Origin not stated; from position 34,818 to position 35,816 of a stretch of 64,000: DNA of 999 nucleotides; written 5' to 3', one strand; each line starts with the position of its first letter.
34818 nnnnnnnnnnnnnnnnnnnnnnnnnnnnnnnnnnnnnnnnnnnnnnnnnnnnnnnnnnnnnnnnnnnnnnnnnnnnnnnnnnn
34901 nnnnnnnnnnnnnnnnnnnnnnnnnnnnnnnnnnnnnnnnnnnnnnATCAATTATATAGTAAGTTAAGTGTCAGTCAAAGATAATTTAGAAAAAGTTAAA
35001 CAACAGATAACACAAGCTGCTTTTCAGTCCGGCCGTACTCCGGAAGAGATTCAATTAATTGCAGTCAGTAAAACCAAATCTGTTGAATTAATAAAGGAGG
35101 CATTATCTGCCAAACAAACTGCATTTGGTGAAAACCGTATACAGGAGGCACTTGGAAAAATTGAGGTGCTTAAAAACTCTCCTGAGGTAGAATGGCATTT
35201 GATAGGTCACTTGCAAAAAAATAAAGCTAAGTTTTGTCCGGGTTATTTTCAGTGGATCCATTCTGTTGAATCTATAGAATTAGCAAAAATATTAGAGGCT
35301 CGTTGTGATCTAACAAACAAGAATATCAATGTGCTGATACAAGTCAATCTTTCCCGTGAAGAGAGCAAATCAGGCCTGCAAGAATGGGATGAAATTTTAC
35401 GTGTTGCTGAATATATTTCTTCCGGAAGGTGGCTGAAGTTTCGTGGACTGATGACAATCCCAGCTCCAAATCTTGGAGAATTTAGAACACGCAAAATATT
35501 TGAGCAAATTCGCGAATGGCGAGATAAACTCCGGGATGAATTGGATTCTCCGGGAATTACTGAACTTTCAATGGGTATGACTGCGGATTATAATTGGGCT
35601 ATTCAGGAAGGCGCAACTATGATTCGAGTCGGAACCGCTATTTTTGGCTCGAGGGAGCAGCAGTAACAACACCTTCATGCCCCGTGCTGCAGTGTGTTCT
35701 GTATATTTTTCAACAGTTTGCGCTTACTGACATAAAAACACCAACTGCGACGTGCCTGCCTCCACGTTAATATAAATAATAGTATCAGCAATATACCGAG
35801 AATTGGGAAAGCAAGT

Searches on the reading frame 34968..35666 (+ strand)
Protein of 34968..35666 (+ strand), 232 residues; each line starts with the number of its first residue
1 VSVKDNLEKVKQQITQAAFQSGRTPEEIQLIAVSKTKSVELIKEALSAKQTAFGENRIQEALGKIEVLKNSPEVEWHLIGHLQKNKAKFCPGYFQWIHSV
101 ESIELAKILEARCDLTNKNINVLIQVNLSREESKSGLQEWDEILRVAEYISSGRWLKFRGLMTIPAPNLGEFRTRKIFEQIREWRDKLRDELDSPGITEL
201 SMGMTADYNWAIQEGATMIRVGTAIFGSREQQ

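Call 23: search_protein_families(library=pfam, proteins=[window:34968-35666:+], max_evalue=0.0001)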
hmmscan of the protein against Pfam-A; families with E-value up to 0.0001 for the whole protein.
window:34968-35666:+ (232 aa): 1 family
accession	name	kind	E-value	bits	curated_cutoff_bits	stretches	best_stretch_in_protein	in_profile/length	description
PF01168.26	Ala_racemase_N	-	1.7e-20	74.1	24.1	1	27-229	20-219/220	Alanine racemase, N-terminal domain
